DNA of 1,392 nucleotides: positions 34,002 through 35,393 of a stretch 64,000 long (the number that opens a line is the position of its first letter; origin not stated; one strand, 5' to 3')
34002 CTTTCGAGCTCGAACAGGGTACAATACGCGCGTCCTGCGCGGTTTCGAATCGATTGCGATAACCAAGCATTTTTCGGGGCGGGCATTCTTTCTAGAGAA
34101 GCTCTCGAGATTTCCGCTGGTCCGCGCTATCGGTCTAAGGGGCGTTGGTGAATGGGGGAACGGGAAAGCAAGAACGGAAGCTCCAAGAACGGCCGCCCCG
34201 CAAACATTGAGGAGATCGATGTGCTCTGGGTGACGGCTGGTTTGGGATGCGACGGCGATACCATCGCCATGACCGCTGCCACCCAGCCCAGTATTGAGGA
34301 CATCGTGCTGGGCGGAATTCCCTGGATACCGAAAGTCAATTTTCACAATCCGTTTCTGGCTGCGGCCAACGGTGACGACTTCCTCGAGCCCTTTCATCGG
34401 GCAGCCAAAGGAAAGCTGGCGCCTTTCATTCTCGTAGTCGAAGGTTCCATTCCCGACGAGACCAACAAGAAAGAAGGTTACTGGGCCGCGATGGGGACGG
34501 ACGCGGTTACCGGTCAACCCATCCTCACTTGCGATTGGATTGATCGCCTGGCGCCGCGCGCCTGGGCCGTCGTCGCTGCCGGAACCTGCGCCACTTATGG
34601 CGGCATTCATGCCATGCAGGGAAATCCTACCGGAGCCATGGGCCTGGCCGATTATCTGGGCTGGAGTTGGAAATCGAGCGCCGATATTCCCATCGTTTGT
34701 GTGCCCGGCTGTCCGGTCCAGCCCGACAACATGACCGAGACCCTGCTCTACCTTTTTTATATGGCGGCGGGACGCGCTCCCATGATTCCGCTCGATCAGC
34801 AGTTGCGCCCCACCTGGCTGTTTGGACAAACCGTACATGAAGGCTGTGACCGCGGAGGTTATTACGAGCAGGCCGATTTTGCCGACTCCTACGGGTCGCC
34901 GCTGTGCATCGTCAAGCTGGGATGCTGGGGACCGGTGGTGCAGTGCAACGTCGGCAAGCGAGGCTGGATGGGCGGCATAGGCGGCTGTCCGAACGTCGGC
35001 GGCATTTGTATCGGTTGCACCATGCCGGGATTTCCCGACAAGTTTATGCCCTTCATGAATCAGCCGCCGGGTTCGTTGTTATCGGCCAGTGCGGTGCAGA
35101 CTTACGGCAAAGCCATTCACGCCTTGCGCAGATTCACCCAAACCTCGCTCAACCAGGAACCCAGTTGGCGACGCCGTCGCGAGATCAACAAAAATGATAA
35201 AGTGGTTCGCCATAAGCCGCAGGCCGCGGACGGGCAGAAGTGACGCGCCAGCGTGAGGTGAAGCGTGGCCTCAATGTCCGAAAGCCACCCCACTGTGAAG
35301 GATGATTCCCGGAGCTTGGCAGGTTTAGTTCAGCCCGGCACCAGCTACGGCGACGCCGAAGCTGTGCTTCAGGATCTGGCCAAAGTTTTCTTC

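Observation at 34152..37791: Orphan hydrogenase small-subunit paralog coupled to a PAS histidine kinase and NarL-type regulator immediately upstream of hhySL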

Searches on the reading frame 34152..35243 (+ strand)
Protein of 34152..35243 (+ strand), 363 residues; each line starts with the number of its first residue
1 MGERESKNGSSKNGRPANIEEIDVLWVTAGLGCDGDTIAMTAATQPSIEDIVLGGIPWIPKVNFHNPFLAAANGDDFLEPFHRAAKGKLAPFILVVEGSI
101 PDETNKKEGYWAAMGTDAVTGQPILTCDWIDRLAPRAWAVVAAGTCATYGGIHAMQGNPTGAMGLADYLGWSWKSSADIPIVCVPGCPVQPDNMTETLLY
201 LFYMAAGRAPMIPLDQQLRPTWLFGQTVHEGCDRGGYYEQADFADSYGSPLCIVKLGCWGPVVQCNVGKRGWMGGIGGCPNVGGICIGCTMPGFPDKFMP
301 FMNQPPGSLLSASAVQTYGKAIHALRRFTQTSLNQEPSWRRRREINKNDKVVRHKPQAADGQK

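Call 9: search_protein_families(library=pfam, proteins=[window:34152-35240:+])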
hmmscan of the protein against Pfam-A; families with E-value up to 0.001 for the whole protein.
window:34152-35240:+ (363 aa): 2 families
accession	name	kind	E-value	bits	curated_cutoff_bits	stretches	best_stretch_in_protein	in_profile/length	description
PF14720.11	NiFe_hyd_SSU_C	-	7.1e-22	78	27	1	224-301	1-79/80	NiFe/NiFeSe hydrogenase small subunit C-terminal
PF01058.29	Oxidored_q6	-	8.7e-22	77.6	27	1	33-201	1-128/128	NADH ubiquinone oxidoreductase, 20 Kd subunit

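Call 12: find_encoding_contigs(protein=window:34152-35243:+, flank=10000, max_places=10)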
Protein window:34152-35243:+ (363 aa): 3 contigs read that carry it; 1 place shown.
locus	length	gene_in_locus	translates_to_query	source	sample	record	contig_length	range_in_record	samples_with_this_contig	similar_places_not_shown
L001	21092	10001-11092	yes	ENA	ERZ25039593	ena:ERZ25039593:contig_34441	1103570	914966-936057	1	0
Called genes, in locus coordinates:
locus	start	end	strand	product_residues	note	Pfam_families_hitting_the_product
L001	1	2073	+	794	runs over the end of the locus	-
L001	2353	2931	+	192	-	PF13590:DUF4136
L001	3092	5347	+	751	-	PF01734:Patatin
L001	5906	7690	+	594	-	PF00664:ABC_membrane, PF00005:ABC_tran, PF02463:SMC_N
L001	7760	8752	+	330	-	PF11495:TrmB_EBD_N (faint), PF13090:PP_kinase_C (faint), PF17941:PP_kinase_C_1 (faint), PF13091:PLDc_2, PF00614:PLDc (faint), PF13091:PLDc_2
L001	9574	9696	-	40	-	PF21833:DUF6893 (weak)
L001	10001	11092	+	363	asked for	PF01058:Oxidored_q6, PF14720:NiFe_hyd_SSU_C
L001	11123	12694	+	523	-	PF13188:PAS_8 (faint), PF08447:PAS_3, PF00989:PAS, PF08448:PAS_4, PF13426:PAS_9, PF07730:HisKA_3, PF02518:HATPase_c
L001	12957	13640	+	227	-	PF00072:Response_reg, PF00196:GerE, PF08281:Sigma70_r4_2 (weak)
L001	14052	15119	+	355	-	PF01058:Oxidored_q6, PF14720:NiFe_hyd_SSU_C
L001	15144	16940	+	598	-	PF00374:NiFeSe_Hases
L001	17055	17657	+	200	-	PF01106:NifU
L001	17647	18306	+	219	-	PF19372:DUF5947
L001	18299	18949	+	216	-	PF19562:DUF6084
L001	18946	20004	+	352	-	-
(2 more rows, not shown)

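Call 14: find_homologous_proteins(query=window:34152-35240:+, max_evalue=1e-30)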
Query window:34152-35240:+ (363 aa): 7980 proteins with E <= 1e-30 among 8000 candidates; the best 120 are listed.
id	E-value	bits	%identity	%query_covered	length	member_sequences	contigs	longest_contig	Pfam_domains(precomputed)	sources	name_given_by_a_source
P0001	6.7e-240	814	95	100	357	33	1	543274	PF01058.30,PF14720.12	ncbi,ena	-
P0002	4.5e-221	752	87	99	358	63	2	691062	PF01058.30,PF14720.12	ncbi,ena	-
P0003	6.2e-216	735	91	92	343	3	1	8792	PF01058.30,PF14720.12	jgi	jgi:hydrogenase small subunit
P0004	4.7e-210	716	82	98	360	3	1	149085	PF01058.30,PF14720.12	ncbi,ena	-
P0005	2.2e-208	710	87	93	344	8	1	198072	PF01058.30,PF14720.12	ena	-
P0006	3.0e-208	710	85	95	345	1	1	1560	PF01058.30,PF14720.12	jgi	jgi:hydrogenase small subunit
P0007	3.7e-208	709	85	95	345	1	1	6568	PF01058.30,PF14720.12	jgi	jgi:hydrogenase small subunit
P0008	4.8e-208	709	85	93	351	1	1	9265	PF01058.30,PF14720.12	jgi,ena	-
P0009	1.1e-207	708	85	93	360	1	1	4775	PF01058.30,PF14720.12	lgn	-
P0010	3.2e-207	706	86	93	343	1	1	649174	PF01058.30,PF14720.12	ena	-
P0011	7.9e-207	705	86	93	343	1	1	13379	PF01058.30,PF14720.12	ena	-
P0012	1.3e-206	704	86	92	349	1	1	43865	PF01058.30,PF14720.12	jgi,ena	-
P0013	4.3e-206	703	84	94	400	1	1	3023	PF01058.30,PF14720.12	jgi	jgi:hydrogenase small subunit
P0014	1.7e-205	701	85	100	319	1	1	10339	PF01058.30,PF14720.12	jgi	jgi:hydrogenase small subunit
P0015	3.6e-205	700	86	91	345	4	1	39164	PF01058.30,PF14720.12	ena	-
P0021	3.2e-203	693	86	91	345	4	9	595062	PF01058.30,PF14720.12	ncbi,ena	ncbi:MAG: hydrogenase expression protein HypE [Terracidiphilus sp.]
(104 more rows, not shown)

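Call 15: find_encoding_contigs(protein=P0001, flank=8000, max_places=3)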
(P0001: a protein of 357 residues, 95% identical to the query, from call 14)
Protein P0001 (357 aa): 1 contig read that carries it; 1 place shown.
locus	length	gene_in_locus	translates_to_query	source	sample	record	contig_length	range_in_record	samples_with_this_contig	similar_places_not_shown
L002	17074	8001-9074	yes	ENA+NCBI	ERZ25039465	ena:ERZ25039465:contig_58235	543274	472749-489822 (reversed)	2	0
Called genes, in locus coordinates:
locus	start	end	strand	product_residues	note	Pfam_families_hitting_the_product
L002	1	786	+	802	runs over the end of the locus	-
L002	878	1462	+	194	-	PF13590:DUF4136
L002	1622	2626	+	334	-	PF01734:Patatin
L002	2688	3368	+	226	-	-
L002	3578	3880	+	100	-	-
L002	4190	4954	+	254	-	PF00664:ABC_membrane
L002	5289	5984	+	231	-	PF00005:ABC_tran, PF02463:SMC_N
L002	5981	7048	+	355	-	PF11495:TrmB_EBD_N (faint), PF13091:PLDc_2, PF00614:PLDc (faint), PF13091:PLDc_2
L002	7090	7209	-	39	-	PF21833:DUF6893 (weak)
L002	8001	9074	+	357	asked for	PF01058:Oxidored_q6, PF14720:NiFe_hyd_SSU_C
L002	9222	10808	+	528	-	PF13188:PAS_8 (faint), PF08447:PAS_3, PF00989:PAS (weak), PF08448:PAS_4, PF13426:PAS_9, PF07730:HisKA_3, PF02518:HATPase_c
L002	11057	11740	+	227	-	PF00072:Response_reg, PF00196:GerE, PF08281:Sigma70_r4_2 (weak)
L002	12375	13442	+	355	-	PF01058:Oxidored_q6, PF14720:NiFe_hyd_SSU_C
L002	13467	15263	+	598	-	PF00374:NiFeSe_Hases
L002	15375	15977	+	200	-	PF01106:NifU (weak)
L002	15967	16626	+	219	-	PF19372:DUF5947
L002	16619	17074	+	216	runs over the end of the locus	PF19562:DUF6084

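Call 16: find_encoding_contigs(protein=P0002, flank=8000, max_places=3)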
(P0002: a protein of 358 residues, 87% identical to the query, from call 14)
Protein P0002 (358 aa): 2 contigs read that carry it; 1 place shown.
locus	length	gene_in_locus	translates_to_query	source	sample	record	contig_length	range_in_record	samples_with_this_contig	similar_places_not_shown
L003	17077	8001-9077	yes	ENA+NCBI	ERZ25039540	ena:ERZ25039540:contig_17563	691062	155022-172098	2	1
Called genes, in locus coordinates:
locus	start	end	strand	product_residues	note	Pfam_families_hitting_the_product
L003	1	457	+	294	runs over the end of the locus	PF17930:LpxI_N, PF06230:LpxI_C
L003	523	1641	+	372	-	PF01408:GFO_IDH_MocA, PF22725:GFO_IDH_MocA_C3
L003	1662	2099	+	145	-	-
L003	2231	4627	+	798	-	PF18072:FGAR-AT_linker, PF00586:AIRS, PF02769:AIRS_C, PF00586:AIRS, PF02769:AIRS_C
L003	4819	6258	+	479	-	PF13230:GATase_4 (faint), PF13522:GATase_6, PF13537:GATase_7, PF00156:Pribosyltran (weak)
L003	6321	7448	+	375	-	PF01966:HD, PF13286:HD_assoc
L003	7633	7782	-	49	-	PF21833:DUF6893 (weak)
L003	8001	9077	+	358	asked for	PF01058:Oxidored_q6, PF14720:NiFe_hyd_SSU_C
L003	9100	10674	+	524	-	PF13188:PAS_8 (faint), PF08447:PAS_3, PF00989:PAS, PF08448:PAS_4, PF13426:PAS_9, PF07730:HisKA_3, PF02518:HATPase_c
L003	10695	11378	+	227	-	PF00072:Response_reg, PF08281:Sigma70_r4_2 (weak), PF00196:GerE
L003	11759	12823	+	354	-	PF01058:Oxidored_q6, PF14720:NiFe_hyd_SSU_C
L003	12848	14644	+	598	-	PF00374:NiFeSe_Hases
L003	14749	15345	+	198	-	PF01106:NifU (weak)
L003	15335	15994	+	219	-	PF19372:DUF5947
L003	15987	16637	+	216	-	PF19562:DUF6084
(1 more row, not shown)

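Call 17: find_encoding_contigs(protein=P0021, flank=8000, max_places=3)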
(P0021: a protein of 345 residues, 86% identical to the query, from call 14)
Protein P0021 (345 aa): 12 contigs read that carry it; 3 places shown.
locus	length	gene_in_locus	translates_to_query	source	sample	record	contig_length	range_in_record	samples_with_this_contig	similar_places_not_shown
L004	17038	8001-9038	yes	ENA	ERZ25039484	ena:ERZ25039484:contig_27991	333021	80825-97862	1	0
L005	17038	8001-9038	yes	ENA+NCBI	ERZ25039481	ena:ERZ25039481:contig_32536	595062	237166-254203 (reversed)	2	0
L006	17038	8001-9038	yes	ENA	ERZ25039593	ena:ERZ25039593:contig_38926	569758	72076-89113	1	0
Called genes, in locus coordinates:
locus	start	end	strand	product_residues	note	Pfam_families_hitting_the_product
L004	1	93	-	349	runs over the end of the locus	PF02322:Cyt_bd_oxida_II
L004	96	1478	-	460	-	PF01654:Cyt_bd_oxida_I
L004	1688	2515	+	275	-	PF01694:Rhomboid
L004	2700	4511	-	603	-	-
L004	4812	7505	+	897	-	PF03699:UPF0182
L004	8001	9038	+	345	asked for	PF01058:Oxidored_q6, PF14720:NiFe_hyd_SSU_C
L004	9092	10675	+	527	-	PF13188:PAS_8 (faint), PF08447:PAS_3, PF14598:PAS_11 (faint), PF00989:PAS, PF08448:PAS_4, PF13426:PAS_9, PF07730:HisKA_3, PF02518:HATPase_c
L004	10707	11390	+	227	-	PF00072:Response_reg, PF00196:GerE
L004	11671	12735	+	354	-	PF01058:Oxidored_q6, PF14720:NiFe_hyd_SSU_C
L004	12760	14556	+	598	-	PF00374:NiFeSe_Hases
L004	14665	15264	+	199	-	PF01106:NifU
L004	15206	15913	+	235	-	PF19372:DUF5947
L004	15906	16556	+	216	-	PF19562:DUF6084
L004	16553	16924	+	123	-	-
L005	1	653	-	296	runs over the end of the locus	PF02322:Cyt_bd_oxida_II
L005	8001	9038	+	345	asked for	PF01058:Oxidored_q6, PF14720:NiFe_hyd_SSU_C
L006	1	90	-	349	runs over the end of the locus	PF02322:Cyt_bd_oxida_II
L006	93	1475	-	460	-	PF01654:Cyt_bd_oxida_I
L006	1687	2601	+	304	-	PF01694:Rhomboid, PF07719:TPR_2 (weak)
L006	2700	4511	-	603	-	-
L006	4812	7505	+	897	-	PF03699:UPF0182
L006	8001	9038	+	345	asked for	PF01058:Oxidored_q6, PF14720:NiFe_hyd_SSU_C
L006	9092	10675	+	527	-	PF13188:PAS_8 (faint), PF08447:PAS_3, PF14598:PAS_11 (faint), PF00989:PAS, PF08448:PAS_4, PF13426:PAS_9, PF07730:HisKA_3, PF02518:HATPase_c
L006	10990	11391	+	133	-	PF00196:GerE, PF08281:Sigma70_r4_2 (weak)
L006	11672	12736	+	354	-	PF01058:Oxidored_q6, PF14720:NiFe_hyd_SSU_C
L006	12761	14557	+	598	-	PF00374:NiFeSe_Hases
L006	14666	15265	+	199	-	PF01106:NifU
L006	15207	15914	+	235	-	PF19372:DUF5947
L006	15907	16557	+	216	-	PF19562:DUF6084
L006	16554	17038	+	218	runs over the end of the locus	-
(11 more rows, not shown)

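Call 19: find_related_loci(query=window:34152-35240:+, collection=genome_contigs, flank=10000)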
Query window:34152-35240:+ (363 aa) in genome_contigs; peptide patterns used: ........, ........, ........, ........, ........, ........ (x = any residue, [..] = any of these).
599 stretches matched a pattern (row limit reached: there are more); 592 encode a relative of the query (tblastn E <= 1e-3); the best 80 are kept; 80 distinct loci.
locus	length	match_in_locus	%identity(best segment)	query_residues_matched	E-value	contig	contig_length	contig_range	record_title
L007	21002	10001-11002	92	10-340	0e+0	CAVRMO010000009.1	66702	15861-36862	MAG: uncultured Acidobacteriaceae bacterium isolate MFD05521.bin.1.158 genome assembly, contig: contig_18740, whole geno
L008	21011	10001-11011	85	12-348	0e+0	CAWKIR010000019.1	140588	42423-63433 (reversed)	MAG: uncultured Acidobacteriaceae bacterium isolate MFD01716.bin.2.87 genome assembly, contig: contig_42212, whole genom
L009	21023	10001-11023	83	2-342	0e+0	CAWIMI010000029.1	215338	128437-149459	MAG: uncultured Acidobacteriota bacterium isolate MFD05377.bin.1.113 genome assembly, contig: contig_65313, whole genome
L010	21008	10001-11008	85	7-342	0e+0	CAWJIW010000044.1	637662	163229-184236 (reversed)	MAG: uncultured Acidobacteriaceae bacterium isolate MFD05377.bin.2.21 genome assembly, contig: contig_89897, whole genom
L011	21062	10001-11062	80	2-354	0e+0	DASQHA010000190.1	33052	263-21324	MAG TPA_asm: Terriglobales bacterium isolate SMAG_U11821 k141_1015277, whole genome shotgun sequence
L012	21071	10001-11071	78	5-360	0e+0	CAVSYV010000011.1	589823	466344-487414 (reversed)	MAG: uncultured Acidobacteriaceae bacterium isolate MFD04434.bin.2.73 genome assembly, contig: contig_22826, whole genom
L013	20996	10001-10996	85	16-347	0e+0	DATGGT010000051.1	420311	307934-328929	MAG TPA_asm: Terriglobales bacterium isolate SMAG_U9761 k141_455336, whole genome shotgun sequence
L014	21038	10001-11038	81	16-355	0e+0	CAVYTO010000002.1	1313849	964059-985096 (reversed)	MAG: Terriglobia bacterium isolate MFD09671.bin.1.37 genome assembly, contig: contig_31535, whole genome shotgun sequenc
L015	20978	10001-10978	85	17-342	0e+0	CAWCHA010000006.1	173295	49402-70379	MAG: Terriglobia bacterium isolate MFD09368.bin.1.186 genome assembly, contig: contig_91346, whole genome shotgun sequen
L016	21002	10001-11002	83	7-342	0e+0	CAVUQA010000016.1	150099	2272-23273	MAG: uncultured Acidobacteriota bacterium isolate MFD06092.bin.2.148 genome assembly, contig: contig_74218, whole genome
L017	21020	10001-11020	82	12-351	0e+0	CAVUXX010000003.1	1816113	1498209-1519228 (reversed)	MAG: uncultured Acidobacteriaceae bacterium isolate MFD06092.bin.2.189 genome assembly, contig: contig_18396, whole geno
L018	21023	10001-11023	81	10-349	0e+0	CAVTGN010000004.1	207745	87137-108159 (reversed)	MAG: Terriglobia bacterium isolate MFD06526.bin.2.110 genome assembly, contig: contig_12342, whole genome shotgun sequen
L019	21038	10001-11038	80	18-363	0e+0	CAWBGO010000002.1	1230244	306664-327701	MAG: Terriglobales bacterium isolate MFD06714.bin.2.40 genome assembly, contig: contig_12192, whole genome shotgun seque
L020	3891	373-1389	81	19-354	0e+0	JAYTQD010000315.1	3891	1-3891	MAG: Acidobacteriaceae bacterium isolate GFS_4547 GFS_4547_314, whole genome shotgun sequence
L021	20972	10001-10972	84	19-342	0e+0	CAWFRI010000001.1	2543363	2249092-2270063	MAG: uncultured Acidobacteriaceae bacterium isolate MFD00964.bin.1.7 genome assembly, contig: contig_26740, whole genome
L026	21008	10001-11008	82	19-354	0e+0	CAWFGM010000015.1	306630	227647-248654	MAG: uncultured Acidobacteriaceae bacterium isolate MFD04434.bin.3.182 genome assembly, contig: contig_17510, whole geno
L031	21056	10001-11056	79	4-357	0e+0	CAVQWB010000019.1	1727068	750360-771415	MAG: uncultured Acidobacteriaceae bacterium isolate MFD10064.bin.2.45 genome assembly, contig: contig_2888, whole genome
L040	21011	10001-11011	79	6-342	0e+0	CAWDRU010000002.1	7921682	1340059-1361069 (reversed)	MAG: Blastocatellia bacterium isolate MFD04935.bin.1.50 genome assembly, contig: contig_540, whole genome shotgun sequen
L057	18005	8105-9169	73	3-363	2e-180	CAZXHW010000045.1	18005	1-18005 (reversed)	MAG TPA_asm: uncultured Heliomicrobium sp. isolate binchicken_co199_63 genome assembly, contig: NODE_2256_length_18005_c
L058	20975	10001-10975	79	21-345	4e-180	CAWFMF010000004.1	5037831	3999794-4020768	MAG: uncultured Acidobacteriota bacterium isolate MFD04212.bin.1.294 genome assembly, contig: contig_41, whole genome sh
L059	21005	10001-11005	77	19-353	7e-180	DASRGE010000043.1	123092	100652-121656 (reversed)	MAG TPA_asm: Bryobacteraceae bacterium isolate SMAG_U10050 k141_2229847, whole genome shotgun sequence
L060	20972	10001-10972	79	19-342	2e-179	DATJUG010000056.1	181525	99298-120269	MAG TPA_asm: Bryobacteraceae bacterium isolate SMAG_U15040 k141_2568777, whole genome shotgun sequence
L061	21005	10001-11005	76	10-346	2e-176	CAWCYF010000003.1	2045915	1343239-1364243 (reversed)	MAG: uncultured Acidobacteriota bacterium isolate MFD09603.bin.2.26 genome assembly, contig: contig_7852, whole genome s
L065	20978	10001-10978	75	18-343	4e-172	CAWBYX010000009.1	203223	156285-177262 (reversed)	MAG: uncultured Verrucomicrobiae bacterium isolate MFD00964.bin.1.257 genome assembly, contig: contig_21831, whole genom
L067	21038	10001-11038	71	3-350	6e-171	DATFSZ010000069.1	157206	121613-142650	MAG TPA_asm: Candidatus Binataceae bacterium isolate SMAG_U9397 k141_3234342, whole genome shotgun sequence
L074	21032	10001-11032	71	9-350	3e-169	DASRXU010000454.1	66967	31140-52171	MAG TPA_asm: Planctomycetaceae bacterium isolate SMAG_U12732 k141_3279868, whole genome shotgun sequence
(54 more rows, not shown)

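Call 47: search_solved_structures(query=window:34152-35240:+, max_evalue=1e-20, show_alignments=2)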
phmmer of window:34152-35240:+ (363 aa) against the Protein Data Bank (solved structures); distinct sequences matched with E-value up to 1e-20: 41.
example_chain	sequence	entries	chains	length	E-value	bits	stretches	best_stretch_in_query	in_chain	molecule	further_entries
5aa5_A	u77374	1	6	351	2.2e-167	560.3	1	14-344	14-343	NIFE-HYDROGENASE SMALL SUBUNIT, HOFK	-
1cc1_S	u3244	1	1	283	1.1e-44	156.2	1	22-301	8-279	HYDROGENASE (SMALL SUBUNIT)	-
4kl8_S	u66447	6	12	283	1.6e-44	155.7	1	22-301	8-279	Periplasmic [NiFeSe] hydrogenase small subunit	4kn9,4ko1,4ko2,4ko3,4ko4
3ze6_A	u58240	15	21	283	5.7e-39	137.4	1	23-302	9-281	PERIPLASMIC [NIFESE] HYDROGENASE, SMALL SUBUNIT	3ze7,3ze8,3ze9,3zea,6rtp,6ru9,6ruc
2wpn_A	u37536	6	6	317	1e-38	136.6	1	23-302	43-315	PERIPLASMIC [NIFESE] HYDROGENASE, SMALL SUBUNIT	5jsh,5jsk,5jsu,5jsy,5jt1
1frv_A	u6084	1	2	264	2.4e-34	122.3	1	32-302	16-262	HYDROGENASE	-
1yq9_A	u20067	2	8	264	4.4e-34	121.4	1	33-302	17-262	Periplasmic [NiFe] hydrogenase small subunit | PERIPLASMIC HYDROGENASE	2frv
4u9h_S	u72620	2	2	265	5e-33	117.9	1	32-302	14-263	Periplasmic [NiFe] hydrogenase small subunit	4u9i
8w6x_S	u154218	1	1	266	5e-33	117.9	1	32-302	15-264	Periplasmic [NiFe] hydrogenase small subunit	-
1h2r_S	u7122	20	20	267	5.1e-33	117.9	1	32-302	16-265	PROTEIN (PERIPLASMIC [NIFE] HYDROGENASE SMALL SUBUNIT) | Periplasmic [NiFe] hydrogenase small subunit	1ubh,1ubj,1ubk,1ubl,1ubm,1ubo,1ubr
1h2a_S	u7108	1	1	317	9.1e-33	117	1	32-302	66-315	HYDROGENASE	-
5xvb_S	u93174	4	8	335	7e-31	110.8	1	23-294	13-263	[NiFe]-hydrogenase 2 small subunit | Hydrogenase-2 small chain | NiFe hydrogenase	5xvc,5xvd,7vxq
7uur_D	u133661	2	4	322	4.1e-30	108.3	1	23-296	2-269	Hydrogenase-2, small subunit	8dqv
1e3d_A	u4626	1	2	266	4.5e-30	108.2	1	32-302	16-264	[NiFe] hydrogenase small subunit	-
6gam_S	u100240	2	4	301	8.6e-30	107.2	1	20-294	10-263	Hydrogenase-2 small chain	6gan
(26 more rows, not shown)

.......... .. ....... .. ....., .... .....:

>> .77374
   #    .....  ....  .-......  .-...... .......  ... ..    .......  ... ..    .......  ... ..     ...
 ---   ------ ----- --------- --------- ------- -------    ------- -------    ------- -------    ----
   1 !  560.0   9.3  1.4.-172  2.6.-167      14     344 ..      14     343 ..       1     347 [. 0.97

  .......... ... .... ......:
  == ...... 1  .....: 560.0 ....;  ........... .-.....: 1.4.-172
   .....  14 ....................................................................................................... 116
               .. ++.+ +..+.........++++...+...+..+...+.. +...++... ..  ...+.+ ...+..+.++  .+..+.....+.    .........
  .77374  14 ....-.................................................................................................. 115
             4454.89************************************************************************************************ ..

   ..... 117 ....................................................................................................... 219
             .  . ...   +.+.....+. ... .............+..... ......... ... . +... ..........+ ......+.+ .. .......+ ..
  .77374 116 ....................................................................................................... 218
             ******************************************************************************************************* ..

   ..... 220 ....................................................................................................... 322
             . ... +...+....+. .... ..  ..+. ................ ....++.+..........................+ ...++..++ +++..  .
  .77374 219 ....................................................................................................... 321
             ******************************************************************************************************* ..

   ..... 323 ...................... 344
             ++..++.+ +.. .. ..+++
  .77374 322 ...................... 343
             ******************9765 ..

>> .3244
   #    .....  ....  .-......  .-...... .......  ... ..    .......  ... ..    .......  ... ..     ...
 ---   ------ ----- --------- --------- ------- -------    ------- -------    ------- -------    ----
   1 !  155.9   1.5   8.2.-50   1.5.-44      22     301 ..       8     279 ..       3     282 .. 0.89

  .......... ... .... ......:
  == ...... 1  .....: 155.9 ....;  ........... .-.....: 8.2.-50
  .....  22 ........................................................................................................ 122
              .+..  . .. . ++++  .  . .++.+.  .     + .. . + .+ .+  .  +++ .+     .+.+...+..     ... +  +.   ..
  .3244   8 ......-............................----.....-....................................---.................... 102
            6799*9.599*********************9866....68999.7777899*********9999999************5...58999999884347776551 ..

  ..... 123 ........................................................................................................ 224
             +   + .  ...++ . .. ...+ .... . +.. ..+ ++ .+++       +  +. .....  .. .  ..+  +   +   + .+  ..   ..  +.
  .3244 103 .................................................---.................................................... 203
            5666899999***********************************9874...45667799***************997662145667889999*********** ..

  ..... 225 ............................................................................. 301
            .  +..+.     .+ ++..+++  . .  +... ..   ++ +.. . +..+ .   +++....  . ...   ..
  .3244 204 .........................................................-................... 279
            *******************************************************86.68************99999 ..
